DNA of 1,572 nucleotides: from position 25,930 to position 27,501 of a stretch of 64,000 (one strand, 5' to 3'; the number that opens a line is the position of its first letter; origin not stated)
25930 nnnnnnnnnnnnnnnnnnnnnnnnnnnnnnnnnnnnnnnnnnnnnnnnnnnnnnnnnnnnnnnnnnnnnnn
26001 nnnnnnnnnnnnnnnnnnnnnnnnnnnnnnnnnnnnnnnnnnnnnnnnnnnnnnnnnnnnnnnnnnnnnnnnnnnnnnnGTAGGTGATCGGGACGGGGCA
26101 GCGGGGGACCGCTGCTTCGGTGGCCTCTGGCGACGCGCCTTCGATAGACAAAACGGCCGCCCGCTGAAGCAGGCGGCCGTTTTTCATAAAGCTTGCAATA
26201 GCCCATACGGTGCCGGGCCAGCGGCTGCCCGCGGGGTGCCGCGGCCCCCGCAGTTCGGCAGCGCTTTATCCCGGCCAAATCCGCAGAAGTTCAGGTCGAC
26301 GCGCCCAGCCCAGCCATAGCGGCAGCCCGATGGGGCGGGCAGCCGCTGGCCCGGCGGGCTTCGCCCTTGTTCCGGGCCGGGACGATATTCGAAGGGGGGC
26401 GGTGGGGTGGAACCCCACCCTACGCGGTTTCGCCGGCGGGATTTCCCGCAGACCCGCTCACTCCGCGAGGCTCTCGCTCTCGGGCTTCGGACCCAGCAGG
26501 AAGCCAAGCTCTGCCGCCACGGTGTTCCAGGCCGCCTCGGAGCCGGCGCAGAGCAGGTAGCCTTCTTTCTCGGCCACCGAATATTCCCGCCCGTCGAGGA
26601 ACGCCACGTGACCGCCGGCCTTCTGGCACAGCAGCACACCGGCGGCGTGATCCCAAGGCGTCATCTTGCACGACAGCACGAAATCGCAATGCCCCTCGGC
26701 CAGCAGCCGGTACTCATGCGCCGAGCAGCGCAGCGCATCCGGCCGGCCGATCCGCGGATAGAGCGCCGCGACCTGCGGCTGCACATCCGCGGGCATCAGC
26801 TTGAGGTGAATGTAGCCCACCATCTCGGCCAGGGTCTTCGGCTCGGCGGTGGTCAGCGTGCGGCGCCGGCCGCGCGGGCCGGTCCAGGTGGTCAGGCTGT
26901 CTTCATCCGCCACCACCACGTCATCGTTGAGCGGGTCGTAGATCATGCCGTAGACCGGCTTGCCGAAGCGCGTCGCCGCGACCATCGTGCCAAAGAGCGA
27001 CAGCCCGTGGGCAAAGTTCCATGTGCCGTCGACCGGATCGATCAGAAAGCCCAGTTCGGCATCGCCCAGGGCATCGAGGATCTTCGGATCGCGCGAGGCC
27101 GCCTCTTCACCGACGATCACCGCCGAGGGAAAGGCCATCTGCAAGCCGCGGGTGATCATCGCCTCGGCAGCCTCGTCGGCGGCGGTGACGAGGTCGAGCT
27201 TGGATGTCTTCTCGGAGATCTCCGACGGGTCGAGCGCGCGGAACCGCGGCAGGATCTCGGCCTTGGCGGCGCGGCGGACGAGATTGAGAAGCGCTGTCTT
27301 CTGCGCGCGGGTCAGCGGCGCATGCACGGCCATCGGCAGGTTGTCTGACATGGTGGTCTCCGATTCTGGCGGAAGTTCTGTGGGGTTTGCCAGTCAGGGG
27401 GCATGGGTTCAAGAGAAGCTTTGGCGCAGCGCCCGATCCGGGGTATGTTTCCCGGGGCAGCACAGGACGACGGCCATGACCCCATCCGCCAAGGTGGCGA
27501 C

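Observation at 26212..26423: Diverged third copy of the hairpin element with compensatory changes, next to a REP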

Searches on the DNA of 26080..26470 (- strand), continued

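Call 64: search_with_rna_model(model_id=R1, sources=[window, L001, L002, L003, L004, L005, L006, L007, L008, L009, L010, L011, L013, L015, L016, L017, L018, L019, L020, L021, L022, L023, L024, L025, L027, L028, L029, L030, L031, L032, L033, L034, L035, L036, L037, L038, L040, L041, L042, L045, L046, L049, L050, L053, L054, L055, L056, L057, L059, L060, L061, L063, L064, L065, L066, L068, L069, L070, L071, L072, L073, L074, L076, L077, L078, L080, L081, L082, L083, L085, L086, L087, L088, L089, L090, L091, L092, L093, L094, L095, L096, L097, L098, L100, L101, L102, L103, L105, L106, L107, L108, L111, L112, L113, L116, L117, L119, L120, L012, L044], max_evalue=1e-12, make_alignment=true)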
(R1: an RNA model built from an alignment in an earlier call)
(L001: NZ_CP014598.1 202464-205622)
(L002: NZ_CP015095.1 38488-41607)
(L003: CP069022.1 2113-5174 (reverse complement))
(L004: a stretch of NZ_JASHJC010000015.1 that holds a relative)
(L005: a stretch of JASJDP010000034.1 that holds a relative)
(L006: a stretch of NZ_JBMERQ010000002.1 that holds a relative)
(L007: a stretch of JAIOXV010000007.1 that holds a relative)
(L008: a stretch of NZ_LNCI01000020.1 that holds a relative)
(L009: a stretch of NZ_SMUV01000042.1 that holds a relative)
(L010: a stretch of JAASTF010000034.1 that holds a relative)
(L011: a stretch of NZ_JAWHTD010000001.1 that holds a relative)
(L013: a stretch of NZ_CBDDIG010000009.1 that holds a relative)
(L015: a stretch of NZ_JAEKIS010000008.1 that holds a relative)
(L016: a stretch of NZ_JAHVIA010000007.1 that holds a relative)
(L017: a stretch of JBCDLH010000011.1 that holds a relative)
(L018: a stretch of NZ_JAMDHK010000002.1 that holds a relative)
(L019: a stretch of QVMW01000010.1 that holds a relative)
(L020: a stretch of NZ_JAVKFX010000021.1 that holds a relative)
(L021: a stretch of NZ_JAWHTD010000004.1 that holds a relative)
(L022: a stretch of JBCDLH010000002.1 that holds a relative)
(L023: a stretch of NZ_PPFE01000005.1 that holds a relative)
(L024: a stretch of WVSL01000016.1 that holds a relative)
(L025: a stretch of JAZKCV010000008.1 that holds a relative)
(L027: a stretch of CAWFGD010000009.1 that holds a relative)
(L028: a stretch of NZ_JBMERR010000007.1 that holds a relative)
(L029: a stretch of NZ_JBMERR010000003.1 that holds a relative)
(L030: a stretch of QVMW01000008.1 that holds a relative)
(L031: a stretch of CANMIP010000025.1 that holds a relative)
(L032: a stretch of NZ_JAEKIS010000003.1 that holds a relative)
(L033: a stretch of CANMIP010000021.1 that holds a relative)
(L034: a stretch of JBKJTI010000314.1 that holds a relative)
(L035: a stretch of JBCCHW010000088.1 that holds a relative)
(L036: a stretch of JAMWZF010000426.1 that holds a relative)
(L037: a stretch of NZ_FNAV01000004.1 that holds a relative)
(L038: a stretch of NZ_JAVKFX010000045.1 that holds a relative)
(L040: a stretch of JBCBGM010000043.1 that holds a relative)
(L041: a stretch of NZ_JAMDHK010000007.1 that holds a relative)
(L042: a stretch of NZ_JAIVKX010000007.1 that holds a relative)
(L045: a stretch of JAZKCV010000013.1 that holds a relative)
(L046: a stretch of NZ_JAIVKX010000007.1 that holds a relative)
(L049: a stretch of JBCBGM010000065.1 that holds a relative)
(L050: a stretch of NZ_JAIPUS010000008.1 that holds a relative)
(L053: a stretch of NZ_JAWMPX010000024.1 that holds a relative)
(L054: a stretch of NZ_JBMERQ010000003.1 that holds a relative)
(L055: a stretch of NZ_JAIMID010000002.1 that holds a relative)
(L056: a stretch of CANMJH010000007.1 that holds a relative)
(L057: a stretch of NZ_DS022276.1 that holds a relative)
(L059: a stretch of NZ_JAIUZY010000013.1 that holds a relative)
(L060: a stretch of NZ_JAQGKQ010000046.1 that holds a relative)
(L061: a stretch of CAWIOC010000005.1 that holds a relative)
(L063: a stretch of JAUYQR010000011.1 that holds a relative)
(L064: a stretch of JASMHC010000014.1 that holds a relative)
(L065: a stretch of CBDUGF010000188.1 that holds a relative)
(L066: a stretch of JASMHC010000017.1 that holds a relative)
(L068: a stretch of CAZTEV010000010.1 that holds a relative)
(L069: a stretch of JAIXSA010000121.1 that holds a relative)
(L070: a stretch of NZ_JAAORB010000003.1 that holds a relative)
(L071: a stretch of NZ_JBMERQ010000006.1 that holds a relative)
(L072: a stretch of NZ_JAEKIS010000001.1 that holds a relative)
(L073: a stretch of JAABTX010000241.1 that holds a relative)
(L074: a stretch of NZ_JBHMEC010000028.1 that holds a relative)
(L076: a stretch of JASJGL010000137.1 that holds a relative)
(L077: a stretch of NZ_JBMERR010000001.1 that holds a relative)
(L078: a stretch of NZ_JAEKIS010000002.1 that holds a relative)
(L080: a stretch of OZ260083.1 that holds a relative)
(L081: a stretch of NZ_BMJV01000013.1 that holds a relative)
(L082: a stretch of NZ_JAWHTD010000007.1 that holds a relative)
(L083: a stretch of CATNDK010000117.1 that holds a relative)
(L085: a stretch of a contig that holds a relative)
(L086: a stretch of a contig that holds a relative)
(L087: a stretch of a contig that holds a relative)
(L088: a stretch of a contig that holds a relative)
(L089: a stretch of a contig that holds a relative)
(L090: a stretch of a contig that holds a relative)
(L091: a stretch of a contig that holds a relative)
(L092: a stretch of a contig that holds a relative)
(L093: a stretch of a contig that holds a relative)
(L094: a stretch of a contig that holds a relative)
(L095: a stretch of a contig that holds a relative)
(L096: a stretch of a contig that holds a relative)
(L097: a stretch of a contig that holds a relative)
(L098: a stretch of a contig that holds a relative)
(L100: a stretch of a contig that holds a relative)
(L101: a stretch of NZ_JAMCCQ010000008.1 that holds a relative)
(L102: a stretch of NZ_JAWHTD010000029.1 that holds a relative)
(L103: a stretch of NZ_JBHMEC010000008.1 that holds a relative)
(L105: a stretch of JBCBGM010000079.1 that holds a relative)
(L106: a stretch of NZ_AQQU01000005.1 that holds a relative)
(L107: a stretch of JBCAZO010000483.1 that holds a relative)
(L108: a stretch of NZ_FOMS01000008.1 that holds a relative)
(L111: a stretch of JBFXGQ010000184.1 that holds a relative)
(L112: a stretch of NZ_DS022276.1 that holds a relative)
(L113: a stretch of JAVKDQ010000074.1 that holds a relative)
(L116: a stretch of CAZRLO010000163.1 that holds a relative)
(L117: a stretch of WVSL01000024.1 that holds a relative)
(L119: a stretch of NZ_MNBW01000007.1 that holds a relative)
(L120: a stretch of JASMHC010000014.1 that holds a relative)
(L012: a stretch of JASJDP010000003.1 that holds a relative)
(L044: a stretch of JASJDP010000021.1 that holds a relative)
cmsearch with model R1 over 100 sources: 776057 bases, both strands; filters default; matches with E-value up to 1e-12: 125.
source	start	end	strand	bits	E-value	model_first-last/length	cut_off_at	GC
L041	215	385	-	176.1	3.9e-41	1-172/172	no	0.7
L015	2601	2771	+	172.5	2.9e-40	1-172/172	no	0.68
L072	3148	3317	+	168.9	2.3e-39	1-172/172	no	0.68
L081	5982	6153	+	167.6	4.7e-39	1-172/172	no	0.67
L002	1503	1672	+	167.5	5.1e-39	1-172/172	no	0.69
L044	5382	5553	+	166.8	7.7e-39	1-172/172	no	0.67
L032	634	804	+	166.6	8.6e-39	1-172/172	no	0.7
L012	7362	7533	-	166.4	9.4e-39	1-172/172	no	0.68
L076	2769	2939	-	165.5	1.6e-38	1-172/172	no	0.69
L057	6937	7107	-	164.5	2.7e-38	1-172/172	no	0.7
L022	67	239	-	164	3.8e-38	1-172/172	no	0.68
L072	5275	5445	+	163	6.7e-38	1-172/172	no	0.71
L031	1902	2072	+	163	6.7e-38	1-172/172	no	0.67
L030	6744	6914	+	162.8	7.4e-38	1-172/172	no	0.69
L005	1946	2117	-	162.7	7.8e-38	1-172/172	no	0.65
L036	1196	1368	+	162.5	8.7e-38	1-172/172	no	0.68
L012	2363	2534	-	161.8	1.3e-37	1-172/172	no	0.69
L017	3591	3763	-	160.5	2.7e-37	1-172/172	no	0.7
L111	1318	1488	+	158.6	7.7e-37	1-172/172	no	0.7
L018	6170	6343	+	158.3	9.6e-37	1-172/172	no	0.68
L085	3131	3301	+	157.6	1.4e-36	1-172/172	no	0.73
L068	80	250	-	157.4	1.6e-36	1-172/172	no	0.71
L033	2434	2604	+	156.4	2.8e-36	1-172/172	no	0.68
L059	6708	6879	+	154.6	7.5e-36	1-172/172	no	0.71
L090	3779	3952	+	154.4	8.5e-36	1-172/172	no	0.71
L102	553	726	-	154.3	9.2e-36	1-172/172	no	0.7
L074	3146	3316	-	154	1.1e-35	1-172/172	no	0.67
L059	7084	7256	+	153.2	1.7e-35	1-172/172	no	0.71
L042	4926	5096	+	151.2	5.4e-35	1-172/172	no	0.71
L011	4815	4989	+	149.9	1.1e-34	1-172/172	no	0.69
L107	343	513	-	149.6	1.3e-34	1-172/172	no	0.67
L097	3969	4142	+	149.5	1.4e-34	1-172/172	no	0.7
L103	38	208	+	148.7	2.2e-34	1-172/172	no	0.67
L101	4269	4441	-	148.5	2.4e-34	1-172/172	no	0.69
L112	5478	5647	+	147.2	5.2e-34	1-172/172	no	0.71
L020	2596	2766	+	147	5.8e-34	1-172/172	no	0.68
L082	1345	1519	-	146.8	6.5e-34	1-172/172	no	0.7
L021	3422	3595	-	146.5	7.7e-34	1-172/172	no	0.69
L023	3453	3624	-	145.8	1.1e-33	1-172/172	no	0.65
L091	1878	2046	-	144.4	2.4e-33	1-172/172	no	0.68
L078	3402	3572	-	144.1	3e-33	1-172/172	no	0.72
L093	3464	3634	+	143.8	3.5e-33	1-172/172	no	0.66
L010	7063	7233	+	143.5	4.2e-33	1-172/172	no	0.67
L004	5601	5770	-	143.3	4.7e-33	1-172/172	no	0.65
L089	3232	3400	+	142.3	8.4e-33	1-172/172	no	0.71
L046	4081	4250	+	142.1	9.3e-33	1-172/172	no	0.68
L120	5378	5547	-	139.1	5.1e-32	1-172/172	no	0.71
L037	4614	4781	+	139.1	5.1e-32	1-172/172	no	0.71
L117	1897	2066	-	138.4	7.3e-32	1-172/172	no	0.75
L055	7208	7379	-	138.4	7.4e-32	1-172/172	no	0.72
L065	1000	1169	+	137.9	9.9e-32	1-172/172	no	0.7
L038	5428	5596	+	137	1.7e-31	1-172/172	no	0.75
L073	897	1067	+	136.1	2.8e-31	1-172/172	no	0.67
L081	5783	5951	+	133.5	1.2e-30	1-172/172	no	0.7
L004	6145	6313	-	132.9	1.7e-30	1-172/172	no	0.63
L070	708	878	+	132.2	2.5e-30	1-172/172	no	0.68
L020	6638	6806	+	132.1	2.6e-30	1-172/172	no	0.75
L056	5543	5715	+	131.6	3.5e-30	1-172/172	no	0.66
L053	5975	6145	-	131.5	3.7e-30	1-172/172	no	0.67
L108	652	823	-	130.4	7e-30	1-172/172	no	0.72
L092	979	1151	+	129.9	9.3e-30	1-172/172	no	0.77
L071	219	390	+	129.9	9.3e-30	1-172/172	no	0.73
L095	2300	2468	+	129.2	1.4e-29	1-172/172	no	0.72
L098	2027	2198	+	128.9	1.6e-29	1-172/172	no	0.73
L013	6091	6259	-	128.8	1.7e-29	1-172/172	no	0.69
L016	4405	4575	-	128.6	1.9e-29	1-172/172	no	0.73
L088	638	809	+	128.1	2.5e-29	1-172/172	no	0.67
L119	1337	1506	+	127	4.9e-29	1-172/172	no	0.68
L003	1493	1661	+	126.7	5.7e-29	1-172/172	no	0.66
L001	1497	1665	+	126.4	6.7e-29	1-172/172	no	0.7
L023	6744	6911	-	126.2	7.4e-29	1-172/172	no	0.67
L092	1212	1384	+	125.7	1e-28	1-172/172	no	0.76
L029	2924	3096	+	124.4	2.1e-28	1-172/172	no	0.69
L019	5555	5728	+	123.5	3.5e-28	1-172/172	no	0.7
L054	2903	3075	+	122.6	5.9e-28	1-172/172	no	0.71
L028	7721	7892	-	122.4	6.5e-28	1-172/172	no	0.73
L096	2581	2743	+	122.2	7.4e-28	1-172/172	no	0.66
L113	1612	1782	-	122.2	7.4e-28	1-172/172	no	0.73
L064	5116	5286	-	121.9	8.6e-28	1-172/172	no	0.68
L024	7170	7338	+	121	1.4e-27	1-172/172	no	0.72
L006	310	481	-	118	8.1e-27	1-172/172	no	0.73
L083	2504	2673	-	115.6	3e-26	1-172/172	no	0.61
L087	161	330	+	113.3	1.1e-25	1-172/172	no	0.71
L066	5821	5993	-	110.6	5.2e-25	1-172/172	no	0.65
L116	2926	3094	-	109.8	8.5e-25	1-172/172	no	0.63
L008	5678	5846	+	109.4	1.1e-24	1-172/172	no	0.7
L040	1904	2071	+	103.8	2.5e-23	1-172/172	no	0.63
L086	1834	2007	-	103.7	2.6e-23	1-172/172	no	0.72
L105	3279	3447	-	101.3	1e-22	1-172/172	no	0.64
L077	295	467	+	99.6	2.7e-22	1-172/172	no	0.7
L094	6930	7098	-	98.6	4.8e-22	1-172/172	no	0.73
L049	3664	3830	-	97.9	7e-22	1-172/172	no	0.62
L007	948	1112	-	97.8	7.7e-22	1-172/172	no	0.72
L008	5000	5167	+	97.2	1e-21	1-172/172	no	0.76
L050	2143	2313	-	95.7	2.4e-21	1-172/172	no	0.74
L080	3889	4053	-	95.6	2.6e-21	1-172/172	no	0.64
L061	5675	5839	-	92.7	1.4e-20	1-172/172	no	0.68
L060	4456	4621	+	92.5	1.5e-20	1-172/172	no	0.66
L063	6718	6884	+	90.4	4.9e-20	1-172/172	no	0.73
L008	5225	5392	+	90.2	5.5e-20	1-172/172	no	0.75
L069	1327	1489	+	88.7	1.3e-19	1-172/172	no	0.72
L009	4577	4716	-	88.6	1.4e-19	1-172/172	no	0.68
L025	6801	6965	+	88.3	1.6e-19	1-172/172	no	0.68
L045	5293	5458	-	88.2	1.7e-19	1-172/172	no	0.64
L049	7598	7763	-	85.1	1e-18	1-172/172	no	0.64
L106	5671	5848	-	85.1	1e-18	1-172/172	no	0.72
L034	3149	3313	+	84.5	1.5e-18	1-172/172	no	0.68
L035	1456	1627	-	84.2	1.6e-18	1-172/172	no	0.74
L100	5864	6028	-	84.1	1.8e-18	1-172/172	no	0.69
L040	31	199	+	82.4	4.7e-18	1-172/172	no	0.6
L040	290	458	+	82.4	4.7e-18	1-172/172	no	0.6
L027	3069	3233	-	82.3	4.9e-18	1-172/172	no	0.7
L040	4393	4560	+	80.2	1.6e-17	1-172/172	no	0.66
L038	1451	1625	+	78.7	3.7e-17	1-172/172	no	0.71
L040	549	717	+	78.7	3.9e-17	1-172/172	no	0.62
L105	567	735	+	76.5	1.3e-16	1-172/172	no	0.64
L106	5894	6061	-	73.7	6.6e-16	1-172/172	no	0.71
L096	5609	5777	+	72.3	1.4e-15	1-172/172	no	0.7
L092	3708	3879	+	71.4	2.4e-15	1-172/172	no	0.76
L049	3198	3365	-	65.5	6.9e-14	1-172/172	no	0.64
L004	5882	6051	-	62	4.9e-13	1-172/172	no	0.65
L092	3889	4058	+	61.8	5.5e-13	1-172/172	no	0.76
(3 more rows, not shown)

Alignment A6: 125 matches aligned to the model, 218 columns, each read 5' to 3' on its own strand. Consensus structure (alignment columns), stored with it:
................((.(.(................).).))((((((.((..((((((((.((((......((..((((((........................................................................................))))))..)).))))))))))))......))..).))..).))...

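Call 79: search_with_rna_model(model_id=R1, sources=[L123, L124, L125, L126, L127, L128, L129, L130, L131, L132, L133, L134, L135, L136, L137, L138, L139, L140, L141, L142, L143, L144, L145, L146, L147, L148, L149, L150, L151, L152, L153, L154, L155, L156, L157, L158, L159, L160, L161, L162, L163, L164, L165, L166, L167, L168, L169, L170, L171, L172, L173, L174, L175, L176, L177, L178, L179, L180, L181, L182, L183, L184, L185, L186, L187, L188, L189, L190, L191, L192, L193, L194, L195, L196, L197, L198, L199, L200, L201, L202], max_evalue=0.001)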
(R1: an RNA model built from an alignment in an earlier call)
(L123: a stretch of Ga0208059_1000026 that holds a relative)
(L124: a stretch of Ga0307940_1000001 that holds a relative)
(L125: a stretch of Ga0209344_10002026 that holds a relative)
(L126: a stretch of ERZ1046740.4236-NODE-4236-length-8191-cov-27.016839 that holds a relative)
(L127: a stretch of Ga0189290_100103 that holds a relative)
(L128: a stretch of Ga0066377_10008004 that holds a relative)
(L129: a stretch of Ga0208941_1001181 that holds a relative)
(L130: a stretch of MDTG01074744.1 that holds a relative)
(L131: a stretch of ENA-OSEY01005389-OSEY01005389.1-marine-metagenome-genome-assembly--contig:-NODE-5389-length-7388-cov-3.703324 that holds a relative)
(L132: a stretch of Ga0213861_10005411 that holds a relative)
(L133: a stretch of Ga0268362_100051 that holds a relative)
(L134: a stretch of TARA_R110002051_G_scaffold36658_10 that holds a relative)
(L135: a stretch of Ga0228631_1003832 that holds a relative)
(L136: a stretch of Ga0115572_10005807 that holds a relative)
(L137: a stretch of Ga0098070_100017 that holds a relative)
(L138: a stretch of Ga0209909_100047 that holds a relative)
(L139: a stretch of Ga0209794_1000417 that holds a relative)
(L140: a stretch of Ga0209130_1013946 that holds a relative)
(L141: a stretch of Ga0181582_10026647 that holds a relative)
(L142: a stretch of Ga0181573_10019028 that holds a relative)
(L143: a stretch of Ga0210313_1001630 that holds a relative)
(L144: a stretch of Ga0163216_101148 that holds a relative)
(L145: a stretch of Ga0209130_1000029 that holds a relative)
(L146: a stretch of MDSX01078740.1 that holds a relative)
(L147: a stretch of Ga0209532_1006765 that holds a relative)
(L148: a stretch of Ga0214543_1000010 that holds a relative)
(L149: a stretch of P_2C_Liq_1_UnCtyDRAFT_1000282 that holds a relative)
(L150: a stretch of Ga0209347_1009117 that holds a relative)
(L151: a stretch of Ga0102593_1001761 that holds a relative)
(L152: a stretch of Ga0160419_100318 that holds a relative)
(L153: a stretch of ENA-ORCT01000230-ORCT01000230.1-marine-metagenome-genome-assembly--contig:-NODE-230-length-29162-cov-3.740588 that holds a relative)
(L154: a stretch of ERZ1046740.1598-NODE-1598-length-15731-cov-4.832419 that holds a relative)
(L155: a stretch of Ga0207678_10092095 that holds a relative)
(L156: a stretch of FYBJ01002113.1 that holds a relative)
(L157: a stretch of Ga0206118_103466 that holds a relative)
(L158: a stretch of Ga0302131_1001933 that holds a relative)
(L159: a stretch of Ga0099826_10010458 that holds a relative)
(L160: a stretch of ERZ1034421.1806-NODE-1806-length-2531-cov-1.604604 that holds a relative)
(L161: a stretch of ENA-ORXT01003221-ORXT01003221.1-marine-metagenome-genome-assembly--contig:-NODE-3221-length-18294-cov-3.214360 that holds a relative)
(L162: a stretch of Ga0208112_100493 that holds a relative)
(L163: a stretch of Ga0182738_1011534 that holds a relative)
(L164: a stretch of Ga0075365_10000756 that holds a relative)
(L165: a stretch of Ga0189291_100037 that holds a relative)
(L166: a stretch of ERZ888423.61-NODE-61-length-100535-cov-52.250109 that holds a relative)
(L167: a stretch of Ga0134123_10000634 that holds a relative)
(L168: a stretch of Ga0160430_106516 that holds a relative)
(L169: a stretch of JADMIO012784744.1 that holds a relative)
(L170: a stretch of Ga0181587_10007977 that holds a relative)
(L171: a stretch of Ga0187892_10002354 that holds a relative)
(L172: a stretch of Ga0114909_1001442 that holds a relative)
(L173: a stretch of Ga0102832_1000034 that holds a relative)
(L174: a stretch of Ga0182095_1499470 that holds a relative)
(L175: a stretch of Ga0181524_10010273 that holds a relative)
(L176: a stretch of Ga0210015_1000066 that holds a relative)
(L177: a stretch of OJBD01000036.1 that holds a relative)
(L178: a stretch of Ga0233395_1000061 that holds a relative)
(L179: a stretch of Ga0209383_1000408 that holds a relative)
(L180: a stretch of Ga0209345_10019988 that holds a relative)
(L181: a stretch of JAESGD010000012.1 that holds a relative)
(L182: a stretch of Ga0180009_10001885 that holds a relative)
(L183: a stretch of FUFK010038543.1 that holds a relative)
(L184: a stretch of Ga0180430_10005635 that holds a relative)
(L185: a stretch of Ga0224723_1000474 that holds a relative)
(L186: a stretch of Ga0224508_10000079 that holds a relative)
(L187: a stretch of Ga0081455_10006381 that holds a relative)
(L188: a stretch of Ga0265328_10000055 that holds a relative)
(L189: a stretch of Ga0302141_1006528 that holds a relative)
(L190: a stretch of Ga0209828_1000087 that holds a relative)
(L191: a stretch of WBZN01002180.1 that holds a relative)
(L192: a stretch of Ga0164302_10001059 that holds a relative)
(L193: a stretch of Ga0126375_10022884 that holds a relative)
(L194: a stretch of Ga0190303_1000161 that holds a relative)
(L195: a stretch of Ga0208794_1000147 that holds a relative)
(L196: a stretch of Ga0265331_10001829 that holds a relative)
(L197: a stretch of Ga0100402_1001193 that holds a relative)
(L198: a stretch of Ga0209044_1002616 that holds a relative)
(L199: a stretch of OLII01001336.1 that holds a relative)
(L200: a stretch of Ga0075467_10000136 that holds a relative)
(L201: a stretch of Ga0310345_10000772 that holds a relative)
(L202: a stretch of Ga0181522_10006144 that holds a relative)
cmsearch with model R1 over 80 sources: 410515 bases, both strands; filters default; matches with E-value up to 0.001: 1.
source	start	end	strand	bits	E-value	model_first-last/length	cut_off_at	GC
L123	3420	3462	+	31.4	9.2e-06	1-172/172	no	0.81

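Call 88: search_with_rna_model(model_id=R1, source=L203, max_evalue=0.001)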
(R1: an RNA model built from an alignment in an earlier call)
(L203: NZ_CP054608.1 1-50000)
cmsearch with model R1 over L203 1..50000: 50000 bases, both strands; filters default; matches with E-value up to 0.001: 9.
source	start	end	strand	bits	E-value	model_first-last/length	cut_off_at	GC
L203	34461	34629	-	124.7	1.1e-29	1-172/172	no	0.66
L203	39539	39707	+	119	2.8e-28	1-172/172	no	0.67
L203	6747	6939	-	69.7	4.1e-16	1-172/172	no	0.64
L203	28589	28661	-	59.4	1.4e-13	1-172/172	no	0.78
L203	31923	32059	+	58.6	2.2e-13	29-168/172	no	0.67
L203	39563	39722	-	28.4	5.9e-06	1-172/172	no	0.64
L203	39910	40036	-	27.6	9.5e-06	1-172/172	no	0.67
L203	34451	34605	+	26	2.4e-05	1-172/172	no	0.66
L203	28579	28637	+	21.8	0.00025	1-172/172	no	0.73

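Call 97: search_dna_similar(query=L002:1503-1672:+, collection=phages, mode=distant, max_evalue=0.01, max_rows=10)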
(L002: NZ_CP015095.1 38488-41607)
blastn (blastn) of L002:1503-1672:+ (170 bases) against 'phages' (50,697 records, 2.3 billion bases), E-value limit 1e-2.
No match.

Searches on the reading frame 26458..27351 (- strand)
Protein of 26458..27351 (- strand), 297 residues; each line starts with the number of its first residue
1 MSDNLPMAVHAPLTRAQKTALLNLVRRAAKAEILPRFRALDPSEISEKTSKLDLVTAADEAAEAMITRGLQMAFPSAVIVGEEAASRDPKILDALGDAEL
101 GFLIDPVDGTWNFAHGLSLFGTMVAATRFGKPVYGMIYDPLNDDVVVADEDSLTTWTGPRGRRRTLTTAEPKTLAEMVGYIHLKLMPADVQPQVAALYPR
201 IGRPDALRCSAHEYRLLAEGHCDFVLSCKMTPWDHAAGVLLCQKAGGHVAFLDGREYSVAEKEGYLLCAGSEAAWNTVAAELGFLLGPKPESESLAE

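Call 13: search_protein_families(library=ncbifam, proteins=[window:26458-27351:-])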
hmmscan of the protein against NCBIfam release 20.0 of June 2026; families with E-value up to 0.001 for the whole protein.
window:26458-27351:- (297 aa): 6 families
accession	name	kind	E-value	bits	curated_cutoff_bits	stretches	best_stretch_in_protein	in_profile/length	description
TIGR02067.1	his_9_HisN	equivalog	2.8e-39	135.1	275.15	1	21-272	4-241/252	histidinol-phosphatase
TIGR01331.1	bisphos_cysQ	equivalog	3.7e-21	75.9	228.8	1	26-263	9-238/250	3'(2'),5'-bisphosphate nucleotidase CysQ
NF009321.0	PRK12676.1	equivalog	5.9e-18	64.9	264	1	25-260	14-237/264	bifunctional fructose-bisphosphatase/inositol-phosphate phosphatase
NF008027.1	PRK10757.1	equivalog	1.9e-16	59.8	332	1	26-254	10-232/267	inositol-1-monophosphatase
NF008182.0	PRK10931.1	equivalog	3.2e-15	55.9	379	1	24-266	8-237/246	3'(2'),5'-bisphosphate nucleotidase CysQ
TIGR01330.1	bisphos_HAL2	equivalog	4.8e-06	25.6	267.05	0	214-254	272-317/359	3'(2'),5'-bisphosphate nucleotidase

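Call 70: search_protein_families(library=pfam, proteins=[window:26458-27351:-], max_evalue=0.01)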
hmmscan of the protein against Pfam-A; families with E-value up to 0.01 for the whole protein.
window:26458-27351:- (297 aa): 1 family
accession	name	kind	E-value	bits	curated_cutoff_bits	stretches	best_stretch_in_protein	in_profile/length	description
PF00459.30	Inositol_P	-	6.2e-38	131.3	27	1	24-270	12-254/271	Inositol monophosphatase family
